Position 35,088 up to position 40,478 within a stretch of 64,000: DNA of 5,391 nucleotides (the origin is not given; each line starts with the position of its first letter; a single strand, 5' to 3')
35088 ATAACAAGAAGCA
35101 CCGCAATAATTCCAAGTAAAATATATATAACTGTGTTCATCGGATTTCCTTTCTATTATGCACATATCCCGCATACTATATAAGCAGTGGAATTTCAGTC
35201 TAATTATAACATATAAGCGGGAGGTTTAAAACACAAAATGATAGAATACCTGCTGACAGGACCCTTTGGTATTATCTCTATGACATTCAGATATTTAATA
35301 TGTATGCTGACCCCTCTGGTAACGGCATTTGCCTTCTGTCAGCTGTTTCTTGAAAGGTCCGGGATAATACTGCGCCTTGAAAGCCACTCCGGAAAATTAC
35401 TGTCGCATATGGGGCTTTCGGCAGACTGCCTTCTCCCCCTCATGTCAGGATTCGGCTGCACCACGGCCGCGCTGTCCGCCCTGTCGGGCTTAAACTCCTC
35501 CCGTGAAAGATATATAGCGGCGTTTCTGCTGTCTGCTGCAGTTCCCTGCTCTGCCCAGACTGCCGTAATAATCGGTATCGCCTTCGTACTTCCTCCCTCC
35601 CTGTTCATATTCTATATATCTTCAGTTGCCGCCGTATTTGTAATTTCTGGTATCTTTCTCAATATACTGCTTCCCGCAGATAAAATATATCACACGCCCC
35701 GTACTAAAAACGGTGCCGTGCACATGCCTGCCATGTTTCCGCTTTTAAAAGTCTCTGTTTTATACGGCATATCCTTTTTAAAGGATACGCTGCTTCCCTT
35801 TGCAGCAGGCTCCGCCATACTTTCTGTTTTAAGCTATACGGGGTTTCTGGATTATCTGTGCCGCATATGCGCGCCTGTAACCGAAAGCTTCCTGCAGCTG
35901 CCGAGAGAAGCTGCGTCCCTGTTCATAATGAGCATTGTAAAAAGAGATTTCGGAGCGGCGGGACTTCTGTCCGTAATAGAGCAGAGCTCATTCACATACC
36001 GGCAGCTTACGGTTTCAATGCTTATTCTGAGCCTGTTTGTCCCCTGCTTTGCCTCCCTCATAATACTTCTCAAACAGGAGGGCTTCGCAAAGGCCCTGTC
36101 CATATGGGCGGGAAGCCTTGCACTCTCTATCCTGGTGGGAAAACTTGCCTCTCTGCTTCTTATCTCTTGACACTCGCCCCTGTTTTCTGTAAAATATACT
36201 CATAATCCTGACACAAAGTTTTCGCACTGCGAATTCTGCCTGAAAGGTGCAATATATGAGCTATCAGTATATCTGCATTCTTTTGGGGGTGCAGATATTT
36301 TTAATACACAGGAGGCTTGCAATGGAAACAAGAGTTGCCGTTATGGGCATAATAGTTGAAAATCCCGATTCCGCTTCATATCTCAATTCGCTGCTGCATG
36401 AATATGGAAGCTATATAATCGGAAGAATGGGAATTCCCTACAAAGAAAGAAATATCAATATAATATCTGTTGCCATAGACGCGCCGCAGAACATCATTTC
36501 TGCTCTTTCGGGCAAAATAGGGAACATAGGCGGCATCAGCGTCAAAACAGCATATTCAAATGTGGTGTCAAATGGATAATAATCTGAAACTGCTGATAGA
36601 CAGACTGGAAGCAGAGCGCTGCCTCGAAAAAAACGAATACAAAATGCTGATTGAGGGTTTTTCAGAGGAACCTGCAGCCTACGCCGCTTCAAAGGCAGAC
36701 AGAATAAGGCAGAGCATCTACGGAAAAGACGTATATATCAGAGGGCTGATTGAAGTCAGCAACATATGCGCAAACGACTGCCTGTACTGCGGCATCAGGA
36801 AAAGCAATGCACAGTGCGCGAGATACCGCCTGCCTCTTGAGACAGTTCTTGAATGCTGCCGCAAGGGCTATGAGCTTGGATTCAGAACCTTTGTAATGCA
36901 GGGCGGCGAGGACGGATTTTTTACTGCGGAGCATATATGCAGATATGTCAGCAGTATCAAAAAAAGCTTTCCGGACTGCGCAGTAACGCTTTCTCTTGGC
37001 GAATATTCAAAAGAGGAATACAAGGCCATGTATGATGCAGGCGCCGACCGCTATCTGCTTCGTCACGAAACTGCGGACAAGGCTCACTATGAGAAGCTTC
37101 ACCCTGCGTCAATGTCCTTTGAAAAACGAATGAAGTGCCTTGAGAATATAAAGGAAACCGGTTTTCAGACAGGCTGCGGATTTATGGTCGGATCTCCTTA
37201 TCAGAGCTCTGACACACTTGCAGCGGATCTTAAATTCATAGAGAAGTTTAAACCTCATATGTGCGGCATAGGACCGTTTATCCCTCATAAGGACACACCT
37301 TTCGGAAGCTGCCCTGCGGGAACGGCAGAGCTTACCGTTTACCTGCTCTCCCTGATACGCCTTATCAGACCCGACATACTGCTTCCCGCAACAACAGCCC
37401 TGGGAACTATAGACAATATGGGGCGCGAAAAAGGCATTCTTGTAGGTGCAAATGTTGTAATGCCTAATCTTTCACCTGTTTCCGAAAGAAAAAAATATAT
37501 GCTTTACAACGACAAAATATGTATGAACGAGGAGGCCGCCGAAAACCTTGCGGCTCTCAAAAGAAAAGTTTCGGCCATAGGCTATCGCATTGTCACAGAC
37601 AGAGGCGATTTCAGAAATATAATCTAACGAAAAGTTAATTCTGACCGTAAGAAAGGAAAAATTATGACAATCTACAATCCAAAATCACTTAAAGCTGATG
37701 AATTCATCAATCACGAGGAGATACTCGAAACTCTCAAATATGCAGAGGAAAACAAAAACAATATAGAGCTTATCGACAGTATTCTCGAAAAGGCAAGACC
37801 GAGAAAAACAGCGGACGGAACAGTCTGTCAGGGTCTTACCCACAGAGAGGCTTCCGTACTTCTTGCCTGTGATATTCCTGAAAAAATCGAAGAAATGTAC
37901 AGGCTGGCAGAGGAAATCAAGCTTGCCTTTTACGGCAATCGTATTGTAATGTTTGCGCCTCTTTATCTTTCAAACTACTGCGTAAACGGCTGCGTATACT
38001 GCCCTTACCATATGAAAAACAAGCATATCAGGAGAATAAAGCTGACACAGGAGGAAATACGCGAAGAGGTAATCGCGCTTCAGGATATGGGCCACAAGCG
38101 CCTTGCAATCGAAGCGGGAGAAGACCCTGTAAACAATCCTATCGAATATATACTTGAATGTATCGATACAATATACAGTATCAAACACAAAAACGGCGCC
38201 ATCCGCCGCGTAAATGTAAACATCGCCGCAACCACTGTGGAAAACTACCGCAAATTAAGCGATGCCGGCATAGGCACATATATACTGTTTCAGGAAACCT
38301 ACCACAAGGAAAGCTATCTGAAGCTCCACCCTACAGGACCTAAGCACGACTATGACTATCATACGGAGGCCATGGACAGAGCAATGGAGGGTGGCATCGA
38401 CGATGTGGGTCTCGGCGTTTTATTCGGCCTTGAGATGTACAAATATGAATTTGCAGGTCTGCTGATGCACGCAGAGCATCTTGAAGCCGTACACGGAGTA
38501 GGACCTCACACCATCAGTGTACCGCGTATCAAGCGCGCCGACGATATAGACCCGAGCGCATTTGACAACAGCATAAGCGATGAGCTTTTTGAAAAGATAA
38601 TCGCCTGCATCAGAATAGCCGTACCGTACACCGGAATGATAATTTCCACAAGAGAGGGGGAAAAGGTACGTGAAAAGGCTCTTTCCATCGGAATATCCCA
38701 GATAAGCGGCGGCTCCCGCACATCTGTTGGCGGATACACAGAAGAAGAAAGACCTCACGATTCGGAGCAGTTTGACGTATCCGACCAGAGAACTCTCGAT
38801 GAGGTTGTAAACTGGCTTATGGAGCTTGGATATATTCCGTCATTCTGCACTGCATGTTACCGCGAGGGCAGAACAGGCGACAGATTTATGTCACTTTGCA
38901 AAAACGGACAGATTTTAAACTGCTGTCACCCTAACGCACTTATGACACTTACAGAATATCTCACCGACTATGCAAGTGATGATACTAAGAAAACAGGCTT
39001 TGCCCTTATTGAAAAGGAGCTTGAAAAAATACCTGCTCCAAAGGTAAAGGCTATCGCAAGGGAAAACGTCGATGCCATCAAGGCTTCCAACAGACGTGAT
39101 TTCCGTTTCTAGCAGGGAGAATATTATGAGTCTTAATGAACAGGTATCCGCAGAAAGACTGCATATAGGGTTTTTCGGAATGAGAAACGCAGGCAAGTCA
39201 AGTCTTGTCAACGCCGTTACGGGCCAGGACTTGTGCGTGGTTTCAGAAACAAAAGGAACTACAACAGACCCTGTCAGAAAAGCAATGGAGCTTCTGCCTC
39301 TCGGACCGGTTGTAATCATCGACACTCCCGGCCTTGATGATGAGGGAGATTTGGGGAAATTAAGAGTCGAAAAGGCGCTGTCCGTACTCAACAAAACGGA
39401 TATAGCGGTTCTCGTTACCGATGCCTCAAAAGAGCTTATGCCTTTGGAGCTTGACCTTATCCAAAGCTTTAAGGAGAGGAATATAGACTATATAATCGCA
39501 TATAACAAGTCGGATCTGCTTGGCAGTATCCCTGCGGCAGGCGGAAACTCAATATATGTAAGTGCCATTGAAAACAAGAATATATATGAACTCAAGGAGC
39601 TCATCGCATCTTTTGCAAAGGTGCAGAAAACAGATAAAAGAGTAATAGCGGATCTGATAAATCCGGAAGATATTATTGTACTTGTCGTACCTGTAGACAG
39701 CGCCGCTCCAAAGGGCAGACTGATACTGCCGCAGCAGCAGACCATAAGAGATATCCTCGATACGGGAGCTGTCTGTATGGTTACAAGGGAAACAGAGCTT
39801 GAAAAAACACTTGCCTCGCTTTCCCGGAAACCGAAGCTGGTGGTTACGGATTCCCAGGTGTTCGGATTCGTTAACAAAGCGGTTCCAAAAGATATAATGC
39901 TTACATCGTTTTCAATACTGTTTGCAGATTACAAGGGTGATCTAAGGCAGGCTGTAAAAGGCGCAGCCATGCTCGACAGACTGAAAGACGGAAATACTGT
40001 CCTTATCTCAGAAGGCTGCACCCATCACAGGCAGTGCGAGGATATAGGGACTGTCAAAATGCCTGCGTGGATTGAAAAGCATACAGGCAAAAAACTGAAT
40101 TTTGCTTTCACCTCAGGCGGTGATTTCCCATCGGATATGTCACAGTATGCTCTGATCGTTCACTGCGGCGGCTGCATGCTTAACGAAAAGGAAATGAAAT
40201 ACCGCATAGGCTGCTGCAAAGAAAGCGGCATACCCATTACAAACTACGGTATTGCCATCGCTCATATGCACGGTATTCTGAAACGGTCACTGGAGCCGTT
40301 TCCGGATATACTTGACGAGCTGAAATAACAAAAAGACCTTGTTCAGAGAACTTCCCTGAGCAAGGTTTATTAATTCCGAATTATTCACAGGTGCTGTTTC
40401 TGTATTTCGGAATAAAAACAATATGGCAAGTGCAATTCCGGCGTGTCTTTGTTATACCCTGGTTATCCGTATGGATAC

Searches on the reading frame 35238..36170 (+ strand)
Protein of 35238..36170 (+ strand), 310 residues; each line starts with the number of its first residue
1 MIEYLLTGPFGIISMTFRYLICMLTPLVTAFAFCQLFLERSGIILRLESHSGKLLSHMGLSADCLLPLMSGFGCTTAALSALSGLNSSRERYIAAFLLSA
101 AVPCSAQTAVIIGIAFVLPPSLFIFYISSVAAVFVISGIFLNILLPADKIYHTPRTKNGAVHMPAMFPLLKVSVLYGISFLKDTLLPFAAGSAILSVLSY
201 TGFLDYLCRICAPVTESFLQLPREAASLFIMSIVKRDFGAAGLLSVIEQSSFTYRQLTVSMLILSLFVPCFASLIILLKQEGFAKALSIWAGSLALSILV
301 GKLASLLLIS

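Call 54: search_protein_families(library=ncbifam, proteins=[window:35238-36170:+], max_evalue=1e-10)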
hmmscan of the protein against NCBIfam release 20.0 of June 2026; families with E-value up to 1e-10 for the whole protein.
window:35238-36170:+ (310 aa): 1 family
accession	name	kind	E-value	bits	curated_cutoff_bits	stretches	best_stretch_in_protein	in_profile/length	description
TIGR00437.1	feoB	equivalog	5.7e-21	74.8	315.65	1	20-278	313-592/594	ferrous iron transport protein B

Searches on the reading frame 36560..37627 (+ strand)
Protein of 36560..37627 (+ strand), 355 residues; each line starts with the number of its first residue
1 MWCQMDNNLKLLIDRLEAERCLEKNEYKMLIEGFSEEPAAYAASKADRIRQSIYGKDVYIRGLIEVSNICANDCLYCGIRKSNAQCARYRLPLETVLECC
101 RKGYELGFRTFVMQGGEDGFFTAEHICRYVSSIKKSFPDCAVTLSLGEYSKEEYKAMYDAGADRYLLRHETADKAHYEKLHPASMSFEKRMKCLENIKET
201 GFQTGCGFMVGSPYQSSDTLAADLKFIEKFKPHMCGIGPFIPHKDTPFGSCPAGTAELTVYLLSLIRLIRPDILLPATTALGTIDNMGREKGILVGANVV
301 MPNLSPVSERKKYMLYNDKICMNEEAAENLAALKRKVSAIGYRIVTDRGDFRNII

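Call 54: search_protein_families(library=ncbifam, proteins=[window:36560-37627:+], max_evalue=1e-10)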
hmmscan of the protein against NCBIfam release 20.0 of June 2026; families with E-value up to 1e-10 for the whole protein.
window:36560-37627:+ (355 aa): 8 families
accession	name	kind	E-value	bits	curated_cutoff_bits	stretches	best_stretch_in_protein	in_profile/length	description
TIGR03956.1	rSAM_HydE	equivalog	3.3e-167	555.9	254.6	1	12-351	1-340/340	[FeFe] hydrogenase H-cluster radical SAM maturase HydE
TIGR03910.1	pyrrolys_PylB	equivalog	1.1e-38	133.1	348.2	1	7-308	3-304/347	methylornithine synthase PylB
TIGR00433.2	bioB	equivalog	3.9e-23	82.2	225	1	39-301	19-282/307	biotin synthase BioB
TIGR02351.2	thiH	equivalog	5.8e-20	71.7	380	1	19-218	32-232/364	2-iminoacetate synthase ThiH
TIGR03955.1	rSAM_HydG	equivalog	2.1e-17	62.7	312.15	1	10-201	35-233/470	[FeFe] hydrogenase H-cluster radical SAM maturase HydG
TIGR03699.1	menaquin_MqnC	equivalog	9e-12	44.5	428.1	0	34-143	12-124/342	cyclic dehypoxanthinyl futalosine synthase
TIGR03551.1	F420_cofH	equivalog_domain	1e-11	44.3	374.1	0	40-142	17-121/345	5-amino-6-(D-ribitylamino)uracil--L-tyrosine 4-hydroxyphenyl transferase CofH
NF006308.0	PRK08508.1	equivalog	9.6e-11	41.4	377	0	67-247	14-195/279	biotin synthase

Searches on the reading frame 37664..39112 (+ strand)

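Call 54: search_protein_families(library=ncbifam, proteins=[window:37664-39112:+], max_evalue=1e-10)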
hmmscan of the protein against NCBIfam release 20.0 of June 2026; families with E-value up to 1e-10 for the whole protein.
window:37664-39112:+ (482 aa): 5 families
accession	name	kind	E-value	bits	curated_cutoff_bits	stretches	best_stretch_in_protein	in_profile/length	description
TIGR03955.1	rSAM_HydG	equivalog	1.5e-281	933.7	312.15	1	4-482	1-470/470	[FeFe] hydrogenase H-cluster radical SAM maturase HydG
TIGR02351.2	thiH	equivalog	6.6e-85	285.3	380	1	58-393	35-359/364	2-iminoacetate synthase ThiH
TIGR03910.1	pyrrolys_PylB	equivalog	4.2e-26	91.6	348.2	1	58-244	18-200/347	methylornithine synthase PylB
TIGR03956.1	rSAM_HydE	equivalog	9.4e-24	84.3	254.6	1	57-257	10-202/340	[FeFe] hydrogenase H-cluster radical SAM maturase HydE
TIGR04158.1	rSAM_MIA_synth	equivalog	1.8e-17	63.2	400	1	81-377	45-346/368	3-methyl-2-indolic acid synthase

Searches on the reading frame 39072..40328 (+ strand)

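Call 54: search_protein_families(library=ncbifam, proteins=[window:39072-40328:+], max_evalue=1e-10)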
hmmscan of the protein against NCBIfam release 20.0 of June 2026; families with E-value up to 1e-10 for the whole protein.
window:39072-40328:+ (418 aa): 8 families
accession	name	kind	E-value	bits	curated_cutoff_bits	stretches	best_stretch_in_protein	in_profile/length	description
TIGR03918.1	GTP_HydF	equivalog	3.9e-170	565.9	325.55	1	25-407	3-392/392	[FeFe] hydrogenase H-cluster maturation GTPase HydF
TIGR03594.1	GTPase_EngA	equivalog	2.6e-23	82.7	306.7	1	22-150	168-299/432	ribosome biogenesis GTPase Der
TIGR00450.1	mnmE_trmE_thdF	equivalog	4.4e-21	75.5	252.6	1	26-176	206-357/446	tRNA uridine-5-carboxymethylaminomethyl(34) synthesis GTPase MnmE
NF003661.0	PRK05291.1-3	equivalog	1.4e-17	64.2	380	1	22-186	205-374/448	tRNA uridine-5-carboxymethylaminomethyl(34) synthesis GTPase MnmE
NF000908.1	PRK00089.1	equivalog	7.3e-17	61.6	237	1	33-152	7-125/291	GTPase Era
TIGR00231.1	small_GTP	domain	7.7e-17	61.6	42.5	1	30-150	4-125/164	GTP-binding protein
NF002828.0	PRK03003.1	equivalog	1.5e-12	46.9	631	1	31-150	215-337/477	ribosome biogenesis GTPase Der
TIGR00436.1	era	equivalog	1.5e-11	44.2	116.25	1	31-173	2-143/270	GTPase Era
